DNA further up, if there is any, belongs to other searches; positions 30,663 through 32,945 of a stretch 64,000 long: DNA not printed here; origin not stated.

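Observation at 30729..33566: Unusually short glycyl radical enzyme with a Trp-flanked glycyl site, leading a glycoside-hydrolase operon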

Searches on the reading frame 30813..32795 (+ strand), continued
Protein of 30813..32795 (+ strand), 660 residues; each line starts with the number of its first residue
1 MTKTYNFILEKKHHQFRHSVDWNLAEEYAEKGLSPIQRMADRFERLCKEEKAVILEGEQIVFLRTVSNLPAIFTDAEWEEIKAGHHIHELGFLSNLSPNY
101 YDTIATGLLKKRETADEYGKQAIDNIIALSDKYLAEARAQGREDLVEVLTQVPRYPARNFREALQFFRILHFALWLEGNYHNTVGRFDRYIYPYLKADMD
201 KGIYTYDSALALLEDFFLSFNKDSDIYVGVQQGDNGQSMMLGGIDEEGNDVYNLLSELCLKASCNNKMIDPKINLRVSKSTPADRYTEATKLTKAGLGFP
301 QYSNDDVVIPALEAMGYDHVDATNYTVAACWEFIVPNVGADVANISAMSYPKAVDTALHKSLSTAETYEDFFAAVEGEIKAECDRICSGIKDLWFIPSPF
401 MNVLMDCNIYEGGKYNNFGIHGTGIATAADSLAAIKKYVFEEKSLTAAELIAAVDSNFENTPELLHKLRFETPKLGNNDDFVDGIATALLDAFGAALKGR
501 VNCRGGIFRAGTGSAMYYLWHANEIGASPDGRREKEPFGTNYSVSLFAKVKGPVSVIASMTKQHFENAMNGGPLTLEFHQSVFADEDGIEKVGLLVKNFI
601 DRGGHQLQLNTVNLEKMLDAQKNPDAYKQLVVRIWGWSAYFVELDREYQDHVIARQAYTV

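Call 38: find_related_loci(query=A2, collection=genome_contigs, flank=10000)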
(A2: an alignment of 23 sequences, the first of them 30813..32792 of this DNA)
Query A2 (660 aa) in genome_contigs; peptide patterns used: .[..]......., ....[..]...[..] (x = any residue, [..] = any of these).
598 stretches matched a pattern (row limit reached: there are more); 594 encode a relative of the query (tblastn E <= 1e-3); the best 80 are kept; 80 distinct loci.
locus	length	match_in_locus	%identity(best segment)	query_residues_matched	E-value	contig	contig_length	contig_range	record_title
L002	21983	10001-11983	85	1-660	0e+0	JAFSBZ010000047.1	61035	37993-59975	MAG: Clostridia bacterium isolate RGIG3004 Goat_Rectum-3__c888077, whole genome shotgun sequence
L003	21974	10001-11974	85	3-660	0e+0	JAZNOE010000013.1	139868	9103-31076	MAG: Acutalibacteraceae bacterium isolate T1900044652_TS20190118.MAGScoT_cleanbin_000100 SGB_1444_k141_1238264, whole ge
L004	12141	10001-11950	85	11-660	0e+0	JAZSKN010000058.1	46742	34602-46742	MAG: Acutalibacteraceae bacterium isolate T1900044560_TS20190026.MAGScoT_cleanbin_000031 SGB_361_k141_660330, whole geno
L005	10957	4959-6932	84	3-660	0e+0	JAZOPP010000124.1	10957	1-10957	MAG: Acutalibacteraceae bacterium isolate T1900045573_YK20190267.MAGScoT_cleanbin_000009 SGB_7988_k141_1973971, whole ge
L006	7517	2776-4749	84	3-660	0e+0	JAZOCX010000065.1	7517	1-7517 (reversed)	MAG: Eubacteriales bacterium isolate T1900044754_TS20190420.MAGScoT_cleanbin_000124 SGB_2259_k141_2125610, whole genome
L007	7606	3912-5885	80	3-660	0e+0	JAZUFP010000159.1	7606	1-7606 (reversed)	MAG: Acutalibacteraceae bacterium isolate T1900045293_TH20190063.MAGScoT_cleanbin_000020 SGB_6052_k141_228008, whole gen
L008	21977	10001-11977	80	2-660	0e+0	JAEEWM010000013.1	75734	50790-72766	MAG: Clostridiaceae bacterium isolate Tb.RUG.48 k141_6708041_flag=1_multi=29.6657_len=75734, whole genome shotgun sequen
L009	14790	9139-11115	79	2-660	0e+0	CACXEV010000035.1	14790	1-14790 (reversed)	MAG: Ruminococcaceae bacterium isolate RUG11190 genome assembly, contig: RUG11190_asm_35, whole genome shotgun sequence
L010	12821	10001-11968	80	5-660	0e+0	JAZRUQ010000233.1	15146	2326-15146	MAG: Erysipelotrichaceae bacterium isolate T1900045336_YK20190025.MAGScoT_cleanbin_000052 SGB_6608_k141_1601409, whole g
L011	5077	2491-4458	80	5-660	0e+0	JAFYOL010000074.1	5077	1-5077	MAG: Erysipelotrichaceae bacterium isolate RGIG7276 Water_buffalos_Cecum-4__c278158, whole genome shotgun sequence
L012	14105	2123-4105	79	1-660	0e+0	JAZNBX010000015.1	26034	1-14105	MAG: Acutalibacteraceae bacterium isolate T1900044740_TS20190206.MAGScoT_cleanbin_000013 SGB_2046_k141_2675914, whole ge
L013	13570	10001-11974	79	3-660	0e+0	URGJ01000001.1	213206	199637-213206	uncultured Ruminococcaceae bacterium isolate UMGS976 genome assembly, contig: NODE_3_length_213206_cov_13.171873, whole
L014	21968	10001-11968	78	5-660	0e+0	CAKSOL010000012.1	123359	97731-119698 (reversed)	MAG: uncultured Eubacteriales bacterium isolate REFINED_METABAT215_TOP10_CONTIGS_1500_ASSEMBLY_K77_MERGED__Hadza_PheChl_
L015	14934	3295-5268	77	3-660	0e+0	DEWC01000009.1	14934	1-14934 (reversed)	MAG TPA_asm: Ruminococcaceae bacterium UBA3220 UBA3220_contig_38773, whole genome shotgun sequence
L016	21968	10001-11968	78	5-660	0e+0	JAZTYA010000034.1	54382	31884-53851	MAG: Acutalibacteraceae bacterium isolate T1900045328_YK20190017.MAGScoT_cleanbin_000019 SGB_6484_k141_2046136, whole ge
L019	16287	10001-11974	76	3-660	0e+0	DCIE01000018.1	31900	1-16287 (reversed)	MAG TPA_asm: Ruminococcaceae bacterium UBA1734 UBA1734_contig_18311, whole genome shotgun sequence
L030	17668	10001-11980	73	1-660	0e+0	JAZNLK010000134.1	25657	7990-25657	MAG: Clostridia bacterium isolate T1900044670_TS20190136.MAGScoT_cleanbin_000036 SGB_1582_k141_390847, whole genome shot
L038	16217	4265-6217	67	5-660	0e+0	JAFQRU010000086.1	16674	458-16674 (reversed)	MAG: Clostridia bacterium isolate RGIG2092 Goat_Colon-3__c357701, whole genome shotgun sequence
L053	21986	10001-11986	64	1-660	0e+0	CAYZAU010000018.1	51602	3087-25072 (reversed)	MAG TPA_asm: uncultured Acetatifactor sp. isolate SRP225648_co1_54 genome assembly, contig: NODE_1118_length_51602_cov_5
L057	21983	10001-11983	64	2-660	0e+0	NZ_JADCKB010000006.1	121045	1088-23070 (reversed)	Ructibacterium gallinarum strain DSM 107454 seq6, whole genome shotgun sequence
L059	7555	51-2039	63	1-660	0e+0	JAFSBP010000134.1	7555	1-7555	MAG: Lachnospiraceae bacterium isolate RGIG2994 Goat_Rectum-3__c284750, whole genome shotgun sequence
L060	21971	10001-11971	63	6-660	0e+0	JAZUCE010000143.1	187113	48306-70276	MAG: Faecalimonas sp. isolate T1900045314_YK20190003.MAGScoT_cleanbin_000053 SGB_6275_k141_1483686, whole genome shotgun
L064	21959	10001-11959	62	3-660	0e+0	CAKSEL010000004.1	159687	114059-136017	MAG: uncultured Eubacteriales bacterium isolate REFINED_METABAT215_TOP10_CONTIGS_1500_ASSEMBLY_K77_MERGED__Hadza_MoBio_h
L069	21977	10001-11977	83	2-660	0e+0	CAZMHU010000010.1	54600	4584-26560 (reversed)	MAG TPA_asm: uncultured Eubacteriales bacterium isolate SRP350583_co1_55 genome assembly, contig: NODE_823_length_54600_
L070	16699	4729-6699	63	6-660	0e+0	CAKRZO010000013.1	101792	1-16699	MAG: uncultured Acetatifactor sp. isolate REFINED_METABAT215_TOP10_CONTIGS_1500_ASSEMBLY_K77_MERGED__Nepal_MoBio_Fiber-H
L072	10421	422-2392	62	6-660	0e+0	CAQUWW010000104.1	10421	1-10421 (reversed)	MAG TPA_asm: uncultured Acetatifactor sp. isolate MGBC129241 genome assembly, contig: MGBC129241.104, whole genome shotg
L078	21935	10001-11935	63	7-660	0e+0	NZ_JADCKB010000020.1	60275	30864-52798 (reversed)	Ructibacterium gallinarum strain DSM 107454 seq20, whole genome shotgun sequence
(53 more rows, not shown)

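Call 44: search_protein_families(library=pfam, proteins=[L060:9068-9892:-, L078:12747-14738:+, L064:8901-9905:+, L053:18643-19752:+, L003:11990-12640:+, L069:12732-13502:+, L004:2287-4188:+, L072:7908-9164:+, L002:6341-7135:+, L030:13700-15169:+], max_evalue=0.001)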
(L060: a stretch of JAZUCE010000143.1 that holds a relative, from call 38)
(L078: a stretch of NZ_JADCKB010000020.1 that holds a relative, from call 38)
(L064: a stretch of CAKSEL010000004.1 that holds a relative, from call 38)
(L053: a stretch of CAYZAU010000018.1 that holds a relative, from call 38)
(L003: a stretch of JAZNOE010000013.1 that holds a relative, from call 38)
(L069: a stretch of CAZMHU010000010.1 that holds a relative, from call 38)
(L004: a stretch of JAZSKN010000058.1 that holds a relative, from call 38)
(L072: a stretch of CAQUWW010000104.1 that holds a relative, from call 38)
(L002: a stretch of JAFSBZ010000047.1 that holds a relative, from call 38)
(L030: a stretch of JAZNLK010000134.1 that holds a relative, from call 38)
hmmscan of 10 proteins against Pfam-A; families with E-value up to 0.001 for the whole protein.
L060:9068-9892:- (274 aa): 4 families
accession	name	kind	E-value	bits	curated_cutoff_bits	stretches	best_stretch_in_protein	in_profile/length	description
PF12833.13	HTH_18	-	5.9e-24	84.6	33.6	1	194-273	1-80/80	Helix-turn-helix domain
PF00165.29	HTH_AraC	-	1.7e-13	50.7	26.6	1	234-271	2-41/42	Bacterial regulatory helix-turn-helix proteins, AraC family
PF02311.25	AraC_binding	-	9.5e-11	42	21.1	1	43-92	17-66/135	AraC-like ligand binding domain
PF07883.17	Cupin_2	-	3.2e-09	36.8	27.2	1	45-92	14-61/70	Cupin domain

L078:12747-14738:+ (663 aa): 3 families
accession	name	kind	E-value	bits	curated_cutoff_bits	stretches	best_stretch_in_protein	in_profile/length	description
PF05691.18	Raffinose_syn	-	4.7e-61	207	20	1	86-556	69-587/750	Raffinose synthase or seed imbibition protein Sip1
PF01055.32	Glyco_hydro_31_2nd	-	5e-07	29.8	23.5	1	224-375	20-159/328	Glycosyl hydrolases family 31 TIM-barrel domain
PF02065.24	Melibiase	-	0.00072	19.1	27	0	216-311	48-126/347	Melibiase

L064:8901-9905:+ (334 aa): 4 families
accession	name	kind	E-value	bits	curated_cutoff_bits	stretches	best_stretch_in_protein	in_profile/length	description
PF13377.12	Peripla_BP_3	-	3.3e-23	83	26.5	1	192-331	24-167/167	Periplasmic binding protein-like domain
PF00532.27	Peripla_BP_1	-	1.7e-21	77.4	22.2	1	63-309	3-261/281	Periplasmic binding proteins and sugar binding domain of LacI family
PF13407.12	Peripla_BP_4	-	7.3e-15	55.6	35.1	1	64-278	1-220/258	Periplasmic binding protein domain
PF00356.27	LacI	-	4.5e-11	42.8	27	1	5-50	1-46/46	Bacterial regulatory proteins, lacI family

L053:18643-19752:+ (369 aa): 5 families
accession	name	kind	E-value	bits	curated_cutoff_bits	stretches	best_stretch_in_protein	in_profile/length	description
PF01408.29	GFO_IDH_MocA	-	6.4e-17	62.8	24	1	5-120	2-118/120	Oxidoreductase family, NAD-binding Rossmann fold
PF21252.2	Glyco_hydro_109_C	-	7.3e-10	38.9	27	1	134-195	4-79/187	Glycosyl hydrolase 109, C-terminal domain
PF22725.1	GFO_IDH_MocA_C3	-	9.2e-08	32.6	27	1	133-256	4-123/124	GFO/IDH/MocA C-terminal domain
PF03447.22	NAD_binding_3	-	2.2e-05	25.6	24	1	14-120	6-115/116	Homoserine dehydrogenase, NAD binding domain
PF02894.22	GFO_IDH_MocA_C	-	3.1e-05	24.3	22.9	1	136-269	3-136/218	Oxidoreductase family, C-terminal alpha/beta domain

L003:11990-12640:+ (216 aa): 1 family
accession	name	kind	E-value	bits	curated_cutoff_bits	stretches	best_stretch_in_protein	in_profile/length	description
PF16161.11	DUF4867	-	1.7e-72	243.6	28.7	1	15-211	2-200/201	Domain of unknown function (DUF4867)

L069:12732-13502:+ (256 aa): 2 families
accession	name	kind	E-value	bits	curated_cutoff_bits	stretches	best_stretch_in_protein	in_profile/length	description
PF13472.12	Lipase_GDSL_2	-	2.3e-10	41.7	32.9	1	20-241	1-177/178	GDSL-like Lipase/Acylhydrolase family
PF00657.28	Lipase_GDSL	-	1.5e-07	32.3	23.6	1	18-244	1-205/208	GDSL-like Lipase/Acylhydrolase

L004:2287-4188:+ (633 aa): 0 families

L072:7908-9164:+ (418 aa): 2 families
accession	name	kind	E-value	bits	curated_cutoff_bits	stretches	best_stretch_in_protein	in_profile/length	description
PF01120.23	Alpha_L_fucos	-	2.2e-67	228.4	25.2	1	17-314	28-344/345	Alpha-L-fucosidase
PF14871.12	GHL6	-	1.6e-05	25.6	35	1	66-132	1-63/132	Hypothetical glycosyl hydrolase 6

L002:6341-7135:+ (264 aa): 1 family
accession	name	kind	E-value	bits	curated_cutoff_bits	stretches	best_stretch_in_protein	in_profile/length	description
PF16227.11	DUF4886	-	5.9e-54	183.1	26.7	1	9-237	1-227/242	Domain of unknown function (DUF4886)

L030:13700-15169:+ (489 aa): 2 families
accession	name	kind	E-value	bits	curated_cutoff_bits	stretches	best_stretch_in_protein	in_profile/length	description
PF06964.18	Alpha-L-AF_C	-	2.1e-39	135.8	27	1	301-472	1-149/165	Alpha-L-arabinofuranosidase C-terminal domain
PF22848.2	ASD1_dom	-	8e-06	26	22.2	0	63-124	6-71/239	Alpha-L-arabinofuranosidase 1 domain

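Call 45: predict_structure(alignment_id=A1)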
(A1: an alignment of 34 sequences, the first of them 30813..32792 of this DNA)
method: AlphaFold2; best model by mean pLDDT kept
length: 660 residues; sequences in the alignment: 34
mean_pLDDT: 92.7   pTM: 0.92
mean pLDDT of the five models: 92.7, 92.6, 92.0, 91.5, 90.9
residues with pLDDT >= 90: 518; 70-90: 123; 50-70: 19; < 50: 0
segments of 3 or more residues with pLDDT < 50: none
pLDDT, mean of each block of 10 residues (from residue 1): 84 93 97 97 98 94 94 96 93 92 98 97 98 98 98 98 98 94 93 98 98 95 76 70 96 97 89 94 95 81 97 96 93 94 94 97 97 98 96 94 92 92 95 98 97 97 95 95 97 96 95 84 92 87 86 94 92 89 91 96 93 88 87 73 85 72
secondary structure, 60 per line:
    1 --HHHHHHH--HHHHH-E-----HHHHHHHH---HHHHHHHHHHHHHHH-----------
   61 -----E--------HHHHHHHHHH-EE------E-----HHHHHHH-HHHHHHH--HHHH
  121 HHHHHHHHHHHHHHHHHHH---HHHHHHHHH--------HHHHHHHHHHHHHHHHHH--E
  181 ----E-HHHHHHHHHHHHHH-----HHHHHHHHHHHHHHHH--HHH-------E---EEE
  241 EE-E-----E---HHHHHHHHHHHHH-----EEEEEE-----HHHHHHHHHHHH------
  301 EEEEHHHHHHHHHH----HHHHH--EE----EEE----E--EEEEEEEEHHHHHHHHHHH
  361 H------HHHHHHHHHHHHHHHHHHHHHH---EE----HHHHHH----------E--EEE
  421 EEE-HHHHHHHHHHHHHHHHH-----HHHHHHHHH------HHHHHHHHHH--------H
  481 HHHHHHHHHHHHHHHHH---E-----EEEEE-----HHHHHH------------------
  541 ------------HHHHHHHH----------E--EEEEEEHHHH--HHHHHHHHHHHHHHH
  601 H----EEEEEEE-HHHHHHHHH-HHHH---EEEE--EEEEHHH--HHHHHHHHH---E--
elements in order: H3-9 H12-16 H24-31 H35-49 H75-84 H100-106 H108-114 H117-139 H143-151 H160-177 H187-200 H206-221 E238-242 H254-266 E272-277 H283-294 E301-304 H305-314 H319-323 E332-334 E342-349 H350-361 H368-389 H399-404 E418-423 H425-441 H447-455 H462-471 H480-497 E507-511 H517-522 H553-560 E574-579 H580-583 H586-601 E606-612 H614-622 H624-627 E631-634 E637-640 H646-654
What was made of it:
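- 30813..32795 (+): GRE1: 660-aa compact glycyl radical enzyme of the 'ACWE / RVWGW' clade. Call 45 (AlphaFold2 pLDDT 92.7, pTM 0.92).
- The predicted fold is confident (call 45).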

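Call 47: search_protein_families(library=pfam, proteins=[L003:17735-19999:+, L002:16650-17798:+, L003:13750-15978:+, L057:8276-8842:+, L019:7065-8540:+, L070:8617-10536:+, L059:3524-4345:+, L038:12284-13840:+], max_evalue=0.01)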
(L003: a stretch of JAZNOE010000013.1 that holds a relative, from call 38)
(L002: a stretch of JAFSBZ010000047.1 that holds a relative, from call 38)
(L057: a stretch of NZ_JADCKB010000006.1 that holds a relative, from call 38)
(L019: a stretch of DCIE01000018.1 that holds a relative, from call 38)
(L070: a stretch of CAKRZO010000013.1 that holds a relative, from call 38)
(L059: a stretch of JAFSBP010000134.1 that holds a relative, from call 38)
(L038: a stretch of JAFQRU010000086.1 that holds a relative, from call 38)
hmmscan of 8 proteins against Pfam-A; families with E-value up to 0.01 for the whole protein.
L003:17735-19999:+ (754 aa): 2 families
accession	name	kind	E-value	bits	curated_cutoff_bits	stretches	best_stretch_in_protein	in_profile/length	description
PF17167.11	Glyco_hydro_94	-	2.1e-72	244.6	27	1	296-683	8-420/420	Glycosyl hydrolase 94 superfamily, catalytic domain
PF06165.18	GH94_b-supersand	-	9.1e-34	117.5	23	1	26-258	5-251/251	Glycosyl hydrolase 94, supersandwich domain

L002:16650-17798:+ (382 aa): 1 family
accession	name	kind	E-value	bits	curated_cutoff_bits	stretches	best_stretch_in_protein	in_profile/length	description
PF00144.29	Beta-lactamase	-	9.9e-55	186.4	27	1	19-341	13-312/329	Beta-lactamase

L003:13750-15978:+ (742 aa): 4 families
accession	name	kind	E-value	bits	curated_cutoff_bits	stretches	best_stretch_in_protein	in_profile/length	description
PF17389.8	Bac_rhamnosid6H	-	2.6e-71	241.1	24.5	1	325-657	3-338/339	Bacterial alpha-L-rhamnosidase 6 hairpin glycosidase domain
PF08531.16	Bac_rhamnosid_N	-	1.6e-29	103.3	25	1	39-197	8-168/172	Alpha-L-rhamnosidase N-terminal domain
PF05592.18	Bac_rhamnosid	-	1.4e-21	76.7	22.2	1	212-315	5-99/102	Bacterial alpha-L-rhamnosidase concanavalin-like domain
PF17390.7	Bac_rhamnosid_C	-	4.2e-08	33.3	22.1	1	672-734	11-74/78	Bacterial alpha-L-rhamnosidase C-terminal domain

L057:8276-8842:+ (188 aa): 1 family
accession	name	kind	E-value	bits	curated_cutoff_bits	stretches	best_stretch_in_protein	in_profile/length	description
PF01613.24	Flavin_Reduct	-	5.4e-14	53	27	1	14-148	4-139/153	Flavin reductase like domain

L019:7065-8540:+ (491 aa): 3 families
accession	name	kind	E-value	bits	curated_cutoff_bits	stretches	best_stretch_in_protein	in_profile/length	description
PF00370.27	FGGY_N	-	1.9e-54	185.3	28.8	1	3-245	1-244/245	FGGY family of carbohydrate kinases, N-terminal domain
PF02782.22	FGGY_C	-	2.7e-19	70.2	27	1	268-437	14-197/198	FGGY family of carbohydrate kinases, C-terminal domain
PF01869.26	BcrAD_BadFG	-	0.0092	16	31.5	0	5-59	1-56/271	BadF/BadG/BcrA/BcrD ATPase family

L070:8617-10536:+ (639 aa): 6 families
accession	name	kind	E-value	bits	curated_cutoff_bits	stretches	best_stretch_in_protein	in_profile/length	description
PF02836.23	Glyco_hydro_2_C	-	4.1e-74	249.9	21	1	329-634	1-300/302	Glycosyl hydrolases family 2, TIM barrel domain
PF02837.24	Glyco_hydro_2_N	-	8.7e-16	58.7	28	1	18-134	3-131/169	Glycosyl hydrolases family 2, sugar binding domain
PF00703.27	Glyco_hydro_2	-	9.5e-09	36.4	23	1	202-327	2-109/109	Glycosyl hydrolases family 2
PF22666.2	Glyco_hydro_2_N2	-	8.4e-08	32.9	27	1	63-143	45-124/167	Glycosyl hydrolase 2 galactose-binding domain-like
PF21317.3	BetaGal_ABD_1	-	0.0015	18.9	27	1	63-146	8-87/113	Beta-galactosidase, first all-beta domain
PF22612.2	GH113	-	0.0094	15.8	27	0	486-596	162-270/289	Glycoside Hydrolase Family 113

L059:3524-4345:+ (273 aa): 5 families
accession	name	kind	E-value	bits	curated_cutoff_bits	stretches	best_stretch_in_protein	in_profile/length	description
PF08282.18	Hydrolase_3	-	2.2e-61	208.3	20.9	1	7-263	1-254/255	haloacid dehalogenase-like hydrolase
PF05116.19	S6PP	-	2e-11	44.4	20.3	1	152-246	118-219/247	Sucrose-6F-phosphate phosphohydrolase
PF00702.32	Hydrolase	-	2.1e-05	25.4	26.4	1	7-232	4-191/191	haloacid dehalogenase-like hydrolase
PF13419.12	HAD_2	-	0.0017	18.9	23.8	0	199-237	139-177/178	Haloacid dehalogenase-like hydrolase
PF12710.13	HAD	-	0.002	19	27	0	194-228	152-188/189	haloacid dehalogenase-like hydrolase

L038:12284-13840:+ (518 aa): 1 family
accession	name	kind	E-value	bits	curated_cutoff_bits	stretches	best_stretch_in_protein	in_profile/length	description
PF12010.13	DUF3502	-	5.7e-05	23.9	24.4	1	476-515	30-69/69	Domain of unknown function (DUF3502)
